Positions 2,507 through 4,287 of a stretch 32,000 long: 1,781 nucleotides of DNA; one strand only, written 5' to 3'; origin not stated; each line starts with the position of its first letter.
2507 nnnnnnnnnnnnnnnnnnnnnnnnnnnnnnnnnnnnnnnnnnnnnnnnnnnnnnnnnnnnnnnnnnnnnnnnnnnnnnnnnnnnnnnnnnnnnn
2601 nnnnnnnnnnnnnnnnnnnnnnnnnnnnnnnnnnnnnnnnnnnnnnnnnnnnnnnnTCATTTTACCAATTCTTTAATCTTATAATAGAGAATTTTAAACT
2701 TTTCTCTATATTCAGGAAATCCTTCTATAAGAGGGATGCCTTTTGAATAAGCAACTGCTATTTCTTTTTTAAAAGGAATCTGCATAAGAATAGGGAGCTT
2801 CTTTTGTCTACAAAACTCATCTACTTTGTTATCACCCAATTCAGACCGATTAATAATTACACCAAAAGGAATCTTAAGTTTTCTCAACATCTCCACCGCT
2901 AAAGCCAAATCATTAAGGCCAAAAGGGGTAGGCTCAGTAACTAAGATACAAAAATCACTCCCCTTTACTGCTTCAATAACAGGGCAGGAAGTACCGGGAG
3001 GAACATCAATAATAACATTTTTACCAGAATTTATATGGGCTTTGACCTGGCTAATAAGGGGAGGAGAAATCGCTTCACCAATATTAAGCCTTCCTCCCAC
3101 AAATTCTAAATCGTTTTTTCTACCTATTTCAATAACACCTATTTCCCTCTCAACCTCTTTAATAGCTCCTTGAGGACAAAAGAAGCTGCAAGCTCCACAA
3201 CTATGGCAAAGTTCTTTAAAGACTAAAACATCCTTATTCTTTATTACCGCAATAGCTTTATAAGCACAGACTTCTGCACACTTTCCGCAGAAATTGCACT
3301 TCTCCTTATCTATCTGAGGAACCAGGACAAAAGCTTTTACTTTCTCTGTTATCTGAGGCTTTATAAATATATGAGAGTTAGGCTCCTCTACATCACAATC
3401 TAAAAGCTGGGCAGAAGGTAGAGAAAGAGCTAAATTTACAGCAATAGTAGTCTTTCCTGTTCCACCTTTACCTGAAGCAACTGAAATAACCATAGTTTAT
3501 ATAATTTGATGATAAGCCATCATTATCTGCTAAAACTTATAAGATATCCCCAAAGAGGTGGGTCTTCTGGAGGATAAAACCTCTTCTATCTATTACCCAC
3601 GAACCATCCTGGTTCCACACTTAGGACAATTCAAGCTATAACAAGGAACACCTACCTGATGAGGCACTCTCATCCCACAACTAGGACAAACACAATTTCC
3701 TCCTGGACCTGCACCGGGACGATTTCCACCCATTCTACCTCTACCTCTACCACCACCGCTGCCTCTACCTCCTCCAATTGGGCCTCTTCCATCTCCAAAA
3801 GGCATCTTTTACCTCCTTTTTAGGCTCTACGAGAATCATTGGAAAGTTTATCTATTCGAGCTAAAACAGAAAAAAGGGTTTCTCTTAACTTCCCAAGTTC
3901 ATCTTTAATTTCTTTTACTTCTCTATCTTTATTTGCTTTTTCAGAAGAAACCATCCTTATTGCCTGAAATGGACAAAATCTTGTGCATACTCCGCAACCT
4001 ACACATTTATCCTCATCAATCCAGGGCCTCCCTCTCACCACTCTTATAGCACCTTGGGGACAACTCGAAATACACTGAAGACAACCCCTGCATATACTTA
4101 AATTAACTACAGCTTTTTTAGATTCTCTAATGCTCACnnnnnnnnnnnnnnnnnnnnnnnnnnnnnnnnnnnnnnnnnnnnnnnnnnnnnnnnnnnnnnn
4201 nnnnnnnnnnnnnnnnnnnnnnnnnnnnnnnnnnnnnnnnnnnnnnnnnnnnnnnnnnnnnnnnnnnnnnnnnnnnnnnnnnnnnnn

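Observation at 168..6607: Fur-gated 13-gene operon linking NifX-like, ferredoxin, MinD-ferredoxin and Mrp proteins to low-complexity coiled-coil proteins: candidate uncharacterised metallocluster system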

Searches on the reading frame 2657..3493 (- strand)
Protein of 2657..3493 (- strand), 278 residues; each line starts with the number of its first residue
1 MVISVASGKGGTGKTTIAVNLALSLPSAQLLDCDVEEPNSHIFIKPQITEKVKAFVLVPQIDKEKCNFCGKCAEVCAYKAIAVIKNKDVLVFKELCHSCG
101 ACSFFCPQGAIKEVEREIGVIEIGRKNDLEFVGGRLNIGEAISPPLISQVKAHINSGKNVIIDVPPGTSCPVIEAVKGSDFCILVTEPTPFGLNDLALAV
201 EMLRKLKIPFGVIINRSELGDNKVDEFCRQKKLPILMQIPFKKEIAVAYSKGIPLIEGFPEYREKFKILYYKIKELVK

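Call 3: search_protein_families(library=pfam, proteins=[window:2657-3493:-], max_evalue=0.01)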
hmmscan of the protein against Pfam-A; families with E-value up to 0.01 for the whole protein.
window:2657-3493:- (278 aa): 16 families
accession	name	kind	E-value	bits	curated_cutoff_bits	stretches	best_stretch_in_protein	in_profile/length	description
PF10609.15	ParA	-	3.9e-16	59.7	27.1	2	2-40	5-47/246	NUBPL iron-transfer P-loop NTPase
PF01656.29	CbiA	-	8.5e-15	55.3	25.4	1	3-255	1-125/125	CobQ/CobB/MinD/ParA nucleotide binding domain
PF00037.32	Fer4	-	1.2e-12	47.5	21.1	2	91-112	3-24/24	4Fe-4S binding domain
PF12837.12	Fer4_6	-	1.1e-08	35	25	1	58-81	1-24/24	4Fe-4S binding domain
PF13614.12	AAA_31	-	1.5e-08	35.2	27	1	2-28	3-29/177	AAA domain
PF14697.11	Fer4_21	-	1.7e-07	31.7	35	1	60-111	2-57/59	4Fe-4S dicluster domain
PF25160.1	LdpA_Fe-S-bd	-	5.3e-07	29.8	27.6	1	90-115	22-47/49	LdpA Fe-S cluster-binding domain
PF12838.12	Fer4_7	-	5.8e-07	30.3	27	2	65-110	1-52/52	4Fe-4S dicluster domain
PF13187.11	Fer4_9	-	1.2e-06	28.9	27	1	65-111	1-52/52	4Fe-4S dicluster domain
PF13237.11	Fer4_10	-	2.5e-06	27.7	25.5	2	60-107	3-53/53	4Fe-4S dicluster domain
PF13484.11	Fer4_16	-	4e-06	28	30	1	96-115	2-21/66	4Fe-4S double cluster binding domain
PF12797.12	Fer4_2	-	4.8e-05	23.5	24.5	0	59-77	3-21/22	4Fe-4S binding domain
PF13500.12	AAA_26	-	0.00072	19.9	27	1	183-245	132-194/198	AAA domain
PF17179.9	Fer4_22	-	0.0011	20.2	27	0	47-78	64-93/95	4Fe-4S dicluster domain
PF02374.21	ArsA_ATPase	-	0.0014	18.3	24.3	0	5-26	5-26/305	Anion-transporting ATPase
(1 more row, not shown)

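Call 11: search_protein_families(library=ncbifam, proteins=[window:2657-3493:-], max_evalue=0.01)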
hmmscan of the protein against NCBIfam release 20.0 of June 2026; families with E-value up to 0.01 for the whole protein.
window:2657-3493:- (278 aa): 82 families (the best 25 are shown)
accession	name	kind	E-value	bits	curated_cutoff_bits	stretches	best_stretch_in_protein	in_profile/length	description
TIGR01969.1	minD_arch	subfamily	1.6e-15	56.9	201.75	2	1-27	1-27/251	cell division ATPase MinD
NF041546.1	ParA_partition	equivalog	4.9e-13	49.1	180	2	2-34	1-37/203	ParA family partition ATPase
NF041136.1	MrpORP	equivalog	1.6e-12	47.4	450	2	2-39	7-48/365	iron-sulfur cluster carrier protein MrpORP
NF040864.1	HgcB_ferredoxin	equivalog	2.7e-10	39.9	99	1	60-119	10-68/93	mercury methylation ferredoxin HgcB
NF040770.1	hetero_SS_HdrA2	exception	3.3e-10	38.7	1100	1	53-113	566-625/777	CoB-CoM heterodisulfide reductase HdrA2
TIGR02700.1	flavo_MJ0208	hypoth_equivalog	5.4e-10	38.9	251.35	1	52-127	135-211/234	dihydromethanopterin reductase (acceptor)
NF038196.1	ferrodoxin_EFR1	subfamily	8.2e-10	39.1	75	1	63-112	183-230/242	EFR1 family ferrodoxin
TIGR01968.1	minD_bact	equivalog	5.7e-09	35.7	212.9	1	2-27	3-28/261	septum site-determining protein MinD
NF045874.1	Vhu_polyferre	exception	2.1e-08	33.3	600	1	61-112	262-310/381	F420-non-reducing hydrogenase associated-polyferredoxin VhuB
NF041891.1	hdrA_Methbact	equivalog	2.1e-08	32.9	1300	1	50-112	558-619/762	ferredoxin:CoB-CoM heterodisulfide reductase subunit HdrA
NF042909.1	FMH_DH_FwdF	exception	3e-08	33.2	375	1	33-133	107-217/336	tungsten-dependent formylmethanofuran dehydrogenase subunit FwdF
TIGR04105.1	FeFe_hydrog_B1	subfamily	3.7e-08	32.5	450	1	60-155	138-241/462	monomeric [FeFe] hydrogenase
NF043069.1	T4HPD_activ_SAM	equivalog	6e-08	32.4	425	1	61-123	48-109/299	trans-4-hydroxy-L-proline dehydratase activase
NF043039.1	HgcAB_like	equivalog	7.7e-08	32.3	285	1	58-111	294-349/350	HgcAB-like fusion protein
TIGR03294.1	FrhG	equivalog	1.6e-07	31.3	245.5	1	45-115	155-224/228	coenzyme F420 hydrogenase subunit gamma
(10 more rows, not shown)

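Call 49: search_solved_structures(query=window:2657-3493:-, max_evalue=0.001, show_alignments=0)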
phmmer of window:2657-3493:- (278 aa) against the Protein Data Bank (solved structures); distinct sequences matched with E-value up to 0.001: 43.
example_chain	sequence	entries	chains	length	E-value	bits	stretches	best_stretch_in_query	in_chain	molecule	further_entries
9sw6_G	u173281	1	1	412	2.9e-16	62.7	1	62-117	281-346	Polyferredoxin protein MvhB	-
7np8_A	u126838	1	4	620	3e-10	43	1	44-134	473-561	Coenzyme F420-dependent sulfite reductase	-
5odc_A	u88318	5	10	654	1e-09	41.3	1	51-113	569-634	Heterodisulfide reductase, subunit A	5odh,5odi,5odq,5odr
9sw6_H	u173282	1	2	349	1.8e-09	40.5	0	58-111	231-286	Tungsten formylmethanofuran dehydrogenase, subunit F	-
5t5i_F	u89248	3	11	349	2.1e-09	40.3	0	59-116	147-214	Tungsten formylmethanofuran dehydrogenase subunit fwdF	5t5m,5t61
7npa_A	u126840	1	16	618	1.1e-08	37.9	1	44-134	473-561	Coenzyme F420-dependent sulfite reductase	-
1g3q_A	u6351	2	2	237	5.1e-08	35.7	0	158-263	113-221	CELL DIVISION INHIBITOR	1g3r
1ion_A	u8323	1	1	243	6.4e-08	35.4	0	158-263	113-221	PROBABLE CELL DIVISION INHIBITOR MIND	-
9sfi_T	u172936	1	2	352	7.2e-08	35.2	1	45-111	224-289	4Fe-4S ferredoxin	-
9r51_C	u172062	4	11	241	1.6e-07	34.1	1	49-112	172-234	F420-reducing [NiFe]-hydrogenase from Methanothermococcus thermolithotrophicus subunit gam | F420-reducing [NiFe]-hydrogenase from Methanothermococcus thermolit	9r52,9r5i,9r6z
7zc6_B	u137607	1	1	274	6.8e-07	32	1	66-112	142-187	RnfB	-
9sfi_A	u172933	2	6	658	1.4e-06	31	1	55-112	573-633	CoB--CoM heterodisulfide reductase iron-sulfur subunit A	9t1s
3vx3_A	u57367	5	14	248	1.5e-06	30.9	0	159-245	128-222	ATPase involved in chromosome partitioning, ParA/MinD family, Mrp homolog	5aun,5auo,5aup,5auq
1hyq_A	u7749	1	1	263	1.6e-06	30.8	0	2-39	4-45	CELL DIVISION INHIBITOR (MIND-1)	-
9tn7_A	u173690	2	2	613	8.4e-06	28.4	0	56-134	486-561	Coenzyme F420 hydrogenase/dehydrogenase beta subunit domain protein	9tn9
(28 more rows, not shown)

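Call 63: find_homologous_proteins(query=window:2657-3493:-, max_evalue=1e-20)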
Query window:2657-3493:- (278 aa): 8000 proteins with E <= 1e-20 among 8000 candidates; the best 120 are listed.
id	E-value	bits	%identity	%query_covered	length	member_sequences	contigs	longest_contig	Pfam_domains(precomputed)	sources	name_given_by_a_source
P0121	4.8e-176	602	97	100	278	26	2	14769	PF14697.12,PF10609.16,PF01656.30,PF13614.13,PF12837.13,PF00037.33,PF13484.12,PF12838.13,PF25160.2,PF13187.12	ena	-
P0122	1.0e-133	463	73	99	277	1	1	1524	PF14697.12,PF10609.16,PF12837.13,PF13484.12,PF12838.13,PF01656.30,PF12797.13,PF13614.13,PF00037.33,PF25160.2,PF13237.12,PF13187.12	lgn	-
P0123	1.1e-132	459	72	99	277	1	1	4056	PF14697.12,PF10609.16,PF12837.13,PF13484.12,PF12838.13,PF01656.30,PF12797.13,PF13614.13,PF00037.33,PF25160.2,PF13237.12,PF13187.12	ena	-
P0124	2.0e-132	459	71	99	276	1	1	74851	PF14697.12,PF10609.16,PF01656.30,PF12797.13,PF13614.13,PF12837.13,PF00037.33,PF12838.13,PF25160.2,PF13237.12,PF13187.12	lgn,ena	-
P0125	8.2e-132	457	73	99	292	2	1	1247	PF14697.12,PF10609.16,PF01656.30,PF13614.13,PF12837.13,PF00037.33,PF13484.12,PF12838.13,PF25160.2,PF13237.12,PF13187.12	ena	-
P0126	9.6e-132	456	70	100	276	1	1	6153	PF14697.12,PF10609.16,PF12837.13,PF13484.12,PF12838.13,PF01656.30,PF12797.13,PF13614.13,PF00037.33,PF25160.2,PF13237.12,PF13187.12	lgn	-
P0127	1.2e-131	456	70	99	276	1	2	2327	PF14697.12,PF10609.16,PF12837.13,PF13484.12,PF12838.13,PF01656.30,PF12797.13,PF13614.13,PF00037.33,PF25160.2,PF13237.12,PF13187.12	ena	-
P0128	1.5e-131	456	70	99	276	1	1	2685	PF14697.12,PF10609.16,PF12837.13,PF13484.12,PF12838.13,PF01656.30,PF12797.13,PF13614.13,PF00037.33,PF25160.2,PF13237.12,PF13187.12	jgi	-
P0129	2.0e-131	455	73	100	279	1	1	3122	PF14697.12,PF10609.16,PF01656.30,PF13614.13,PF12837.13,PF00037.33,PF12838.13,PF25160.2,PF13187.12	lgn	-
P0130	7.3e-131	453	72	99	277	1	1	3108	PF14697.12,PF10609.16,PF01656.30,PF13614.13,PF12837.13,PF00037.33,PF13484.12,PF12838.13,PF25160.2,PF13237.12,PF13187.12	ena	-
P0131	1.3e-130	453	70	99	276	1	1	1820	PF14697.12,PF10609.16,PF12837.13,PF13484.12,PF12838.13,PF01656.30,PF12797.13,PF13614.13,PF00037.33,PF25160.2,PF13237.12,PF13187.12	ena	-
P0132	1.3e-130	453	71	100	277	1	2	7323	PF14697.12,PF10609.16,PF01656.30,PF13614.13,PF12837.13,PF00037.33,PF13484.12,PF12838.13,PF25160.2,PF13237.12,PF13187.12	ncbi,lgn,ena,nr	ncbi:MAG: ATP-binding protein [Candidatus Omnitrophica bacterium]|nr:ATP-binding protein [Candidatus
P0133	1.4e-130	453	71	99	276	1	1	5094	PF14697.12,PF10609.16,PF12837.13,PF13484.12,PF12838.13,PF01656.30,PF12797.13,PF13614.13,PF00037.33,PF25160.2,PF13237.12,PF13187.12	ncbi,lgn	-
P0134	5.2e-130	451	70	99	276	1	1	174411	PF14697.12,PF10609.16,PF12837.13,PF13484.12,PF12838.13,PF01656.30,PF12797.13,PF13614.13,PF00037.33,PF25160.2,PF13237.12,PF13187.12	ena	-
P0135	1.2e-129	449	70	99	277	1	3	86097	PF14697.12,PF10609.16,PF01656.30,PF13614.13,PF12837.13,PF00037.33,PF13484.12,PF12838.13,PF25160.2,PF13237.12,PF13187.12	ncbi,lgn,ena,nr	ncbi:MAG: ATP-binding protein [Candidatus Omnitrophica bacterium]|nr:ATP-binding protein [Candidatus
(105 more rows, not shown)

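Call 69: predict_structure(alignment_id=A4)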
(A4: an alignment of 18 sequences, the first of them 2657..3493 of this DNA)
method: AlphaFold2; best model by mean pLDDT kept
length: 278 residues; sequences in the alignment: 18
mean_pLDDT: 91.3   pTM: 0.87
mean pLDDT of the five models: 91.3, 83.9, 58.1, 51.3, 44.8
residues with pLDDT >= 90: 184; 70-90: 92; 50-70: 2; < 50: 0
segments of 3 or more residues with pLDDT < 50: none
pLDDT, mean of each block of 10 residues (from residue 1): 89 88 96 90 94 92 90 85 82 81 91 91 96 92 90 97 92 95 94 91 96 91 94 95 84 90 96 95
secondary structure, 60 per line:
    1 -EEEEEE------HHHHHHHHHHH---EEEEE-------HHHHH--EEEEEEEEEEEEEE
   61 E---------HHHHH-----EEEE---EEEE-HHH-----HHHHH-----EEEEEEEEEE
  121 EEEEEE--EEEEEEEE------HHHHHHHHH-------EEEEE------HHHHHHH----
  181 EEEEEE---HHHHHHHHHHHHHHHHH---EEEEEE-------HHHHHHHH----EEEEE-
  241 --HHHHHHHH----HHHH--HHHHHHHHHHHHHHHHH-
elements in order: E2-7 H14-24 E28-32 H40-44 E47-61 H71-75 E81-84 E88-91 H101-105 E111-126 E129-136 H143-151 E159-163 H170-176 E181-186 H190-206 E210-215 H223-230 E235-239 H243-250 H255-258 H261-277

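Call 71: fold_search(model_id=the predicted structure, library=pdb)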
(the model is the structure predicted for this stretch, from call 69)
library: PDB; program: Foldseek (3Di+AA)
matches with E <= 10: 1177; with E <= 0.001: 143
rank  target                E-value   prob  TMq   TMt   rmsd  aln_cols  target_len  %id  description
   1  1hyq                  2.9e-10  1.00  0.58  0.68  11.4       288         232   19  MIND BACTERIAL CELL DIVISION REGULATOR FROM A. FULGIDUS (released 2001-03-14)
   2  1ion                  3.0e-10  1.00  0.61  0.69   8.3       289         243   20  THE SEPTUM SITE-DETERMINING PROTEIN MIND COMPLEXED WITH MG-ADP FROM PYROCOCCUS HORIKOSHII OT3 (released 2001-09-26)
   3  5j1j_B                4.4e-10  1.00  0.58  0.64   9.3       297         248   18  Structure of FleN-AMPPNP complex (released 2017-03-29)
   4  5j1j_A                5.9e-10  1.00  0.57  0.58  11.6       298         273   18  Structure of FleN-AMPPNP complex (released 2017-03-29)
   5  1g3q                  6.2e-10  1.00  0.58  0.67  10.2       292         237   20  CRYSTAL STRUCTURE ANALYSIS OF PYROCOCCUS FURIOSUS CELL DIVISION ATPASE MIND (released 2001-04-21)
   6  8pb9_A                9.0e-10  1.00  0.55  0.58  12.2       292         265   17  Cryo-EM structure of the c-di-GMP-bound FleQ-FleN master regulator complex from Pseudomonas aeruginosa (released 2023-12-13)
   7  5tvk_A                1.5e-09  1.00  0.54  0.62  12.2       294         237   18  Crystal Structure of putative plasmid partition protein (BB_S35) from Borrelia burgdorferi B31 bound to AMPPNP (released 2016-11-23)
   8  8p53_A                2.2e-09  1.00  0.56  0.58  11.6       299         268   17  Cryo-EM structure of the c-di-GMP-free FleQ-FleN master regulator complex of P. aeruginosa (released 2023-12-13)
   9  7ejw_A                2.7e-09  1.00  0.57  0.58  11.9       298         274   19  Crystal structure of FleN in complex with FleQ AAA+ doamain (released 2021-12-22)
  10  5auq_D                3.8e-09  1.00  0.54  0.65   7.8       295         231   16  Crystal structure of ATPase-type HypB in the nucleotide free state (released 2015-06-24)
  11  5auq_E                4.6e-09  1.00  0.56  0.70   7.4       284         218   18  Crystal structure of ATPase-type HypB in the nucleotide free state (released 2015-06-24)
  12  5auq_H                4.6e-09  1.00  0.57  0.68   9.7       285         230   19  Crystal structure of ATPase-type HypB in the nucleotide free state (released 2015-06-24)
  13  5auq_G                4.9e-09  1.00  0.56  0.67  10.3       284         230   19  Crystal structure of ATPase-type HypB in the nucleotide free state (released 2015-06-24)
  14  9a6n_A                4.9e-09  1.00  0.57  0.62  10.6       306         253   16  Integrative model of SOJ-NRDR by crosslinking MS and deep learning (released 2024-09-18)
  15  4v02_B                5.5e-09  1.00  0.57  0.64  11.8       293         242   17  MinC:MinD cell division protein complex, Aquifex aeolicus (released 2015-01-14)
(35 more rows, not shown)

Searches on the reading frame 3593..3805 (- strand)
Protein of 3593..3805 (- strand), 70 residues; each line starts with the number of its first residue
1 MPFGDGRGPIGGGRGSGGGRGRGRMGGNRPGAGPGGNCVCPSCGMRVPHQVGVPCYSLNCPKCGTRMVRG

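Call 3: search_protein_families(library=pfam, proteins=[window:3593-3805:-], max_evalue=0.01)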
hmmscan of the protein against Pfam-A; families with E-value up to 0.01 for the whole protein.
window:3593-3805:- (70 aa): 1 family
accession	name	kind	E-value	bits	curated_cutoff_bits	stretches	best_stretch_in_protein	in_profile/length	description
PF13248.11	Zn_ribbon_3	-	0.0072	16.2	27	0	59-66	18-25/26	zinc-ribbon domain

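Call 11: search_protein_families(library=ncbifam, proteins=[window:3593-3805:-], max_evalue=0.01)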
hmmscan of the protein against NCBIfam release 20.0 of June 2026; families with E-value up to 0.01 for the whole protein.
window:3593-3805:- (70 aa): 0 families

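Call 89: search_protein_representatives(protein=window:3593-3805:-)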
Query: 70 residues. Proteins with E-value up to 0.001 (for the whole library): 1485; up to 1e-10: 168; up to 1e-30: 0. The best 150 are listed.
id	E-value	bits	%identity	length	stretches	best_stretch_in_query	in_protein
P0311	4.0e-30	120.0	52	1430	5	35-69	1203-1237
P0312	1.3e-29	118.3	58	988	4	18-69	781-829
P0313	8.7e-29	115.7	51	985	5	24-69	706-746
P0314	1.6e-25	105.3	56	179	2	2-69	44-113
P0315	1.8e-25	105.2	44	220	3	23-69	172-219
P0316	2.5e-25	104.7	54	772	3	5-69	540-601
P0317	3.1e-24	101.2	56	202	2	22-69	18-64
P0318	8.3e-23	96.6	41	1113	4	5-68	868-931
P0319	2.9e-21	91.7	80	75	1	11-69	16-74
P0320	8.3e-21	90.2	57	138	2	20-69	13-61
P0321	2.2e-20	88.9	63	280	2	31-69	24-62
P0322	4.0e-20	88.1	55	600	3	32-69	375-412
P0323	4.3e-20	87.9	68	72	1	1-69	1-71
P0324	6.5e-19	84.2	66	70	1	11-69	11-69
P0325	8.3e-19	83.9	44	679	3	30-69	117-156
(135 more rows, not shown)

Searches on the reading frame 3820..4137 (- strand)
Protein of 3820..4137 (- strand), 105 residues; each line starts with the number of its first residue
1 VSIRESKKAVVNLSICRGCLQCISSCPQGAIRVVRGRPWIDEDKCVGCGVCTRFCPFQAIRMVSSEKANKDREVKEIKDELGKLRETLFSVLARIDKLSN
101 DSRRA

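Call 3: search_protein_families(library=pfam, proteins=[window:3820-4137:-], max_evalue=0.01)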
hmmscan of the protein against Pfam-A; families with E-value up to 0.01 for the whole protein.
window:3820-4137:- (105 aa): 15 families
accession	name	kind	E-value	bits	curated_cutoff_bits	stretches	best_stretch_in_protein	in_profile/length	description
PF00037.32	Fer4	-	3.4e-16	58.8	21.1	2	38-61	1-24/24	4Fe-4S binding domain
PF14697.11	Fer4_21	-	5.1e-15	55.8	35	2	9-62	1-59/59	4Fe-4S dicluster domain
PF12837.12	Fer4_6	-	6.5e-13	48.4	25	2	40-60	4-24/24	4Fe-4S binding domain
PF13237.11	Fer4_10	-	6.7e-12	45.6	25.5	2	38-66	2-34/53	4Fe-4S dicluster domain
PF12838.12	Fer4_7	-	1e-11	45.5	27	2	44-74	1-31/52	4Fe-4S dicluster domain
PF12797.12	Fer4_2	-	1.1e-11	44.4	24.5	2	37-57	2-22/22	4Fe-4S binding domain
PF13187.11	Fer4_9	-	1.2e-11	44.9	27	2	16-60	2-52/52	4Fe-4S dicluster domain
PF13484.11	Fer4_16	-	2e-10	41.7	30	2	44-85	1-41/66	4Fe-4S double cluster binding domain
PF12800.12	Fer4_4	-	4.7e-08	33.1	24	2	43-57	2-16/17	4Fe-4S binding domain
PF25160.1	LdpA_Fe-S-bd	-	1.1e-07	32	27.6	1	41-64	24-47/49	LdpA Fe-S cluster-binding domain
PF13183.11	Fer4_8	-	3.5e-06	27.9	27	1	43-78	3-40/68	4Fe-4S dicluster domain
PF12798.12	Fer4_3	-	3.1e-05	24.9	27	0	45-59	1-15/15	4Fe-4S binding domain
PF13534.11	Fer4_17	-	4.2e-05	24.4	22.2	0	44-60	1-17/61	4Fe-4S dicluster domain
PF13370.11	Fer4_13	-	0.00087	20.4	24.5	1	40-56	1-17/58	4Fe-4S single cluster domain of Ferredoxin I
PF17179.9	Fer4_22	-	0.0052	18.1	27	0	41-57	77-93/95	4Fe-4S dicluster domain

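Call 11: search_protein_families(library=ncbifam, proteins=[window:3820-4137:-], max_evalue=0.01)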
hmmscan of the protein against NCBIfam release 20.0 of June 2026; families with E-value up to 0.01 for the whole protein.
window:3820-4137:- (105 aa): 107 families (the best 25 are shown)
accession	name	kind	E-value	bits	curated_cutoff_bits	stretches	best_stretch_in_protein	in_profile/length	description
TIGR04105.1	FeFe_hydrog_B1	subfamily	2.1e-14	53.1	450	1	14-63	111-162/462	monomeric [FeFe] hydrogenase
TIGR02179.1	PorD_KorD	subfamily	6.8e-13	48.5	60.05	1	7-65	18-77/78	2-oxoacid:acceptor oxidoreductase, delta subunit, pyruvate/2-ketoisovalerate family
TIGR03294.1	FrhG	equivalog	2.6e-12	47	245.5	1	9-59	169-219/228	coenzyme F420 hydrogenase subunit gamma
TIGR02700.1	flavo_MJ0208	hypoth_equivalog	2.7e-12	46.4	251.35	1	11-63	145-197/234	dihydromethanopterin reductase (acceptor)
NF045874.1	Vhu_polyferre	exception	5.5e-12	45.1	600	1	7-78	121-192/381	F420-non-reducing hydrogenase associated-polyferredoxin VhuB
NF009945.0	PRK13409.1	equivalog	1.5e-11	43.7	469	2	36-76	42-82/592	ribosome biogenesis/translation initiation ATPase RLI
NF040770.1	hetero_SS_HdrA2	exception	2.6e-11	42.4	1100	1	6-78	569-641/777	CoB-CoM heterodisulfide reductase HdrA2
NF005503.0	PRK07118.1-2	equivalog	3.3e-11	43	252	1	16-65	140-189/292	RnfABCDGE type electron transport complex subunit B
NF038196.1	ferrodoxin_EFR1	subfamily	5.9e-11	42.9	75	1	4-70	175-238/242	EFR1 family ferrodoxin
NF040684.1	PorD_Arch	equivalog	7.8e-11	41.9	120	1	12-64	30-83/85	pyruvate synthase subunit PorD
NF043069.1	T4HPD_activ_SAM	equivalog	7.9e-11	41.9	425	1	10-79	47-116/299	trans-4-hydroxy-L-proline dehydratase activase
TIGR01971.1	NuoI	subfamily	5.1e-10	39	113.05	1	41-77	40-76/121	NADH-quinone oxidoreductase, chain I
NF041778.1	hetero_SS_HdrA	equivalog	5.4e-10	37.7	1400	1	6-79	579-652/771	ferredoxin:CoB-CoM heterodisulfide reductase subunit HdrA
TIGR04041.1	activase_YjjW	hypoth_equivalog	6.1e-10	39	250.2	1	14-67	41-94/276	YjjW family glycine radical enzyme activase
NF040612.1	F420_dehyd_FpoI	exception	1.1e-09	38.3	180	1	36-72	35-74/135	F420H2 dehydrogenase subunit FpoI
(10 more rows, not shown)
